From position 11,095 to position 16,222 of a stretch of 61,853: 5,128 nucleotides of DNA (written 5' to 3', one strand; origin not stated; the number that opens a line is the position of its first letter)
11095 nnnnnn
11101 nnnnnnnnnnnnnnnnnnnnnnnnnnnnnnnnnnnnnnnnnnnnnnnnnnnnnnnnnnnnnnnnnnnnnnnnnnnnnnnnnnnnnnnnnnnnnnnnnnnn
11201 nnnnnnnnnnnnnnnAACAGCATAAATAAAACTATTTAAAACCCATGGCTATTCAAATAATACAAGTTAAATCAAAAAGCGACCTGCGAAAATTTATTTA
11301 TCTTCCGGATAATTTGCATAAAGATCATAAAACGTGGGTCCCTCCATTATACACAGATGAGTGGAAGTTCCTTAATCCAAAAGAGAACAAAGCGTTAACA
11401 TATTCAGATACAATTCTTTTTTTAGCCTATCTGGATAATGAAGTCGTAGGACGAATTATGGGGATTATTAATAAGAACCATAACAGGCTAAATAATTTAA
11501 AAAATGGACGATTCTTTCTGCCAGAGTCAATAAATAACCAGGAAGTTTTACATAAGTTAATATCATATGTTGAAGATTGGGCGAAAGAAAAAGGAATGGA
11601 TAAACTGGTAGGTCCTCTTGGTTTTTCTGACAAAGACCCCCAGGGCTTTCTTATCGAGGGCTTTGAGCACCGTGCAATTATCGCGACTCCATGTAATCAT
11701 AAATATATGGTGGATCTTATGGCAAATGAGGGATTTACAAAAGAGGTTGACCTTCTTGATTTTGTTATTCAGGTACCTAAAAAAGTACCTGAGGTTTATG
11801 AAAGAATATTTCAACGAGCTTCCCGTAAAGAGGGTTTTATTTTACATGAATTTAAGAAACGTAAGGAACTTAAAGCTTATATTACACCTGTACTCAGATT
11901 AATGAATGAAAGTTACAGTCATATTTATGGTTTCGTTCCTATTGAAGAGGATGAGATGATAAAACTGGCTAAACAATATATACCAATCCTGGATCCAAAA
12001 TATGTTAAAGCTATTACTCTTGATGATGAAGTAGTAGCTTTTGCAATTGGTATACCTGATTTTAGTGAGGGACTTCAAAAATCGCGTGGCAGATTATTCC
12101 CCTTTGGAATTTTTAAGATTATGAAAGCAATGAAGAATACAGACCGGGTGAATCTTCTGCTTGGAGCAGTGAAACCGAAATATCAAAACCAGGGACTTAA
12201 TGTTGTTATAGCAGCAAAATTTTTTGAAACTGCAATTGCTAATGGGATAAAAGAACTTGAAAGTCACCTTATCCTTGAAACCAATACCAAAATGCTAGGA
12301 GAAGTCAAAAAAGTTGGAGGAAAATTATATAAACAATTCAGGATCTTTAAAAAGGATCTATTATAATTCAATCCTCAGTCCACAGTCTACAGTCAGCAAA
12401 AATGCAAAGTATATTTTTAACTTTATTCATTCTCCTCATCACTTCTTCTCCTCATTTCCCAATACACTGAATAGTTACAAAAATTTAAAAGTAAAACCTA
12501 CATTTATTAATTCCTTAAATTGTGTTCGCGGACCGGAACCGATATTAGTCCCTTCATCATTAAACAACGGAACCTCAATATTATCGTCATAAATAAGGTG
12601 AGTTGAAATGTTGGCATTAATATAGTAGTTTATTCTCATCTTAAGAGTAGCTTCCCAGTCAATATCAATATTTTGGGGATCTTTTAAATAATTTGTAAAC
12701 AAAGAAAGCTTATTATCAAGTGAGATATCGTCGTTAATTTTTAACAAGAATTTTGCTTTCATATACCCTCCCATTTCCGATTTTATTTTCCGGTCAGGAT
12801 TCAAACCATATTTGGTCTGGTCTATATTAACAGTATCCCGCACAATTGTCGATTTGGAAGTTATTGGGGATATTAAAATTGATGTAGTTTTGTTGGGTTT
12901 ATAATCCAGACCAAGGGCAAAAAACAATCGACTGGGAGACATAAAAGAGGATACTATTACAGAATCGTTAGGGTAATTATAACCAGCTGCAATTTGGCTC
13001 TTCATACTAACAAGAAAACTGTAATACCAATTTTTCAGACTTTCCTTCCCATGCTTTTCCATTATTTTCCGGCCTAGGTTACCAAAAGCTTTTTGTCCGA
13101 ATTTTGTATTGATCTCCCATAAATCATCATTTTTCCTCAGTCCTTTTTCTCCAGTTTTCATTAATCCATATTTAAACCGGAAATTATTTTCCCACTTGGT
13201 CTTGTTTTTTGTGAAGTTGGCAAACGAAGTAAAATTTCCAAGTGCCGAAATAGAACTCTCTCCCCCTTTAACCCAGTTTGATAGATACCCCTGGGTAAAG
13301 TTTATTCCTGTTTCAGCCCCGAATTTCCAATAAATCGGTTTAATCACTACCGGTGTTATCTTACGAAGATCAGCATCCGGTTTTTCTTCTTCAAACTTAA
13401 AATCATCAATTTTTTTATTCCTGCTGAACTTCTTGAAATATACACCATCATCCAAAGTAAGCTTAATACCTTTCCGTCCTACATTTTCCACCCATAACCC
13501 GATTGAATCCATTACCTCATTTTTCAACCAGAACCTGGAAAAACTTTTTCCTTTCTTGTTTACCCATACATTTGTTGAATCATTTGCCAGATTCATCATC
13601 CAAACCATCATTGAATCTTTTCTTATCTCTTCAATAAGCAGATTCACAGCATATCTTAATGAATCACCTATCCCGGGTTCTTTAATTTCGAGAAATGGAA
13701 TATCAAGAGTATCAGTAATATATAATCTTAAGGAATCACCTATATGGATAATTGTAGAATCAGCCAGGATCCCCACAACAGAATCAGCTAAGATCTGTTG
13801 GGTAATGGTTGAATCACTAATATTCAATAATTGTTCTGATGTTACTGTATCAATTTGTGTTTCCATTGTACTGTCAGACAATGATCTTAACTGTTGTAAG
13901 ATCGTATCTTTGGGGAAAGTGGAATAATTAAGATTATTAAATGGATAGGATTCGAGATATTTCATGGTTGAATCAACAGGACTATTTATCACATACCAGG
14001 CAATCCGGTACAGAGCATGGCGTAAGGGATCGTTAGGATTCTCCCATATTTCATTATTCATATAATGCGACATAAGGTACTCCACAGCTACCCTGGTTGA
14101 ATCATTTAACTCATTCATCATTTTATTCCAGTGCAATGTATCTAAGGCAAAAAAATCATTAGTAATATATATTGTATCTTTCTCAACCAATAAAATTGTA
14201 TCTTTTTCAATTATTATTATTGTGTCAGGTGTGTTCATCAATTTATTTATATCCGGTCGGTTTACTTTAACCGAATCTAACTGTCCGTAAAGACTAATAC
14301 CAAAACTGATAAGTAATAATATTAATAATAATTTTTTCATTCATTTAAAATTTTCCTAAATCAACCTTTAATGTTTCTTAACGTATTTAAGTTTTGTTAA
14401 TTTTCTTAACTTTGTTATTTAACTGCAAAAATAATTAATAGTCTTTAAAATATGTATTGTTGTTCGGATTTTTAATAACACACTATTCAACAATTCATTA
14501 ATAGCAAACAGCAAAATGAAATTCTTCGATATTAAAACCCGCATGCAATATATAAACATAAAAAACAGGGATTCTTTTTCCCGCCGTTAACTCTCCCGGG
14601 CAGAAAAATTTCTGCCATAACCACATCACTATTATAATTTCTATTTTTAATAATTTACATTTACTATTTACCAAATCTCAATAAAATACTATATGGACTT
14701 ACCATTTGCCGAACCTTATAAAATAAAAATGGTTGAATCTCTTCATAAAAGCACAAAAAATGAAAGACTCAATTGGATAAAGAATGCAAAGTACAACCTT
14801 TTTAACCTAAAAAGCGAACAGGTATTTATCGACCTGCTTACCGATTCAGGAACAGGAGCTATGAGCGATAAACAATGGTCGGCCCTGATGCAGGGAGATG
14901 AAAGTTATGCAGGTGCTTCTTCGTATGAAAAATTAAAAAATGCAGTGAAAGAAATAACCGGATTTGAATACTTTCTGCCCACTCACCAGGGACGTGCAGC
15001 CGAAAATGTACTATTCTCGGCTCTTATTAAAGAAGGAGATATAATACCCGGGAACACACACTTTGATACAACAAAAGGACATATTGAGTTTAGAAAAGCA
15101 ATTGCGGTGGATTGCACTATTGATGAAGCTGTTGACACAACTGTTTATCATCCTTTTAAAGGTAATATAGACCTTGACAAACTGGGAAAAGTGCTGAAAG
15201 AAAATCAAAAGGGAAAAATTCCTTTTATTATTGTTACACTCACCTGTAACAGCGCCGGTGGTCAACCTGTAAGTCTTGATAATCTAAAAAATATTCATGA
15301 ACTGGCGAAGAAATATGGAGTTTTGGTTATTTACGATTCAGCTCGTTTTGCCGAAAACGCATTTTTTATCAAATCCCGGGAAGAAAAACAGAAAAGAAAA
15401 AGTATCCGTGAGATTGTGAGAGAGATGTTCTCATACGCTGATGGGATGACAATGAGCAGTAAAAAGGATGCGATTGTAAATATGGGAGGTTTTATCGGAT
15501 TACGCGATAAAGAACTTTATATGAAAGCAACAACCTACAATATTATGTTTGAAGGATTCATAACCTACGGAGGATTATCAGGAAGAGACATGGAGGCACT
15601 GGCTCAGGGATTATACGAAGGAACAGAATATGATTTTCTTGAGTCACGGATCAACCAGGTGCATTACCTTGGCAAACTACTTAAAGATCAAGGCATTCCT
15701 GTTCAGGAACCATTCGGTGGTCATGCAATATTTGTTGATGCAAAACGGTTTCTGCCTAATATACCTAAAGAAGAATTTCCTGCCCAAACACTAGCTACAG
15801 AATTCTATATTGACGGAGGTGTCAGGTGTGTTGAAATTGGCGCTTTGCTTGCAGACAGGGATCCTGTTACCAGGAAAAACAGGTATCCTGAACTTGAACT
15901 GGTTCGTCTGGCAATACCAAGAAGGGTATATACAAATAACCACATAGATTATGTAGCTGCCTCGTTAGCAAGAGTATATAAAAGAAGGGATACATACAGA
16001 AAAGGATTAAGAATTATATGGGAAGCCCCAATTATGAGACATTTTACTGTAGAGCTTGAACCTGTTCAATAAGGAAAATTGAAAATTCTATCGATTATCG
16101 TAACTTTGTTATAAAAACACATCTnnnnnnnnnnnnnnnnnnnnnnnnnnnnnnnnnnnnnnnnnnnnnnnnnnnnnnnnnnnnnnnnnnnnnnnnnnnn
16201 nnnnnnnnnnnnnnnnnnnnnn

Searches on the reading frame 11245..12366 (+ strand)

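Call 64: search_protein_families(library=pfam, proteins=[window:11245-12366:+], max_evalue=0.000001)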
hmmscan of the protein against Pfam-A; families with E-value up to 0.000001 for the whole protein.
window:11245-12366:+ (373 aa): 1 family
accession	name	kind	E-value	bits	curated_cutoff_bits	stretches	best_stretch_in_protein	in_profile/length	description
PF00583.31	Acetyltransf_1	-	5.7e-07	30.3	20.7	0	36-121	16-96/116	Acetyltransferase (GNAT) family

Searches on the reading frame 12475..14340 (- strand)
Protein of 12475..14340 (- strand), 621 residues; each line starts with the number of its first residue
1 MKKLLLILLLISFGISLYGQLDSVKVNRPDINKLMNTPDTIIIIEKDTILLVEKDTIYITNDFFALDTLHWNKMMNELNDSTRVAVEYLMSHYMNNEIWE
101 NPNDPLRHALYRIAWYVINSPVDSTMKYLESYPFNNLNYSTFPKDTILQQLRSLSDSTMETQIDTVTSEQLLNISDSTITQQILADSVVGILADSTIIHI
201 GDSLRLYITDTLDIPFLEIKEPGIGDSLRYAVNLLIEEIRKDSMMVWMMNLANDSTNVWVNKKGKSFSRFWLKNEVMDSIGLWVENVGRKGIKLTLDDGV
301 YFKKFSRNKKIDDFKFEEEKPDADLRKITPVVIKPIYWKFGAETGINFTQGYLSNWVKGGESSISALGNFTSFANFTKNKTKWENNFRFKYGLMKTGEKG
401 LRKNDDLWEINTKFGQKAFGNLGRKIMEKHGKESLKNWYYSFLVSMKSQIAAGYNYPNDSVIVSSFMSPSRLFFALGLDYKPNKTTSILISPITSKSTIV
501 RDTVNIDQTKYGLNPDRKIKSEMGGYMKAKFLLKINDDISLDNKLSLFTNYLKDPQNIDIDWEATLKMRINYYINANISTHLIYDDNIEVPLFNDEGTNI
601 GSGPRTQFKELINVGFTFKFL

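Call 64: search_protein_families(library=pfam, proteins=[window:12475-14340:-], max_evalue=0.000001)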
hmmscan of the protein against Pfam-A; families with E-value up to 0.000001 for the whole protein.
window:12475-14340:- (621 aa): 1 family
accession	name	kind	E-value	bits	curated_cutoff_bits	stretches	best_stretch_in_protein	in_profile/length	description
PF11276.14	DUF3078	-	2.8e-22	79.3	25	1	348-454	1-92/92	Protein of unknown function (DUF3078)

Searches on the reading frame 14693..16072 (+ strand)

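Call 64: search_protein_families(library=pfam, proteins=[window:14693-16072:+], max_evalue=0.000001)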
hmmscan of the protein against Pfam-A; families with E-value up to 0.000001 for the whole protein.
window:14693-16072:+ (459 aa): 1 family
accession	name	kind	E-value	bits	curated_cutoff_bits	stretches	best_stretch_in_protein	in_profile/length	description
PF01212.27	Beta_elim_lyase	-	9.6e-85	284.8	27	1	47-423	1-287/288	Beta-eliminating lyase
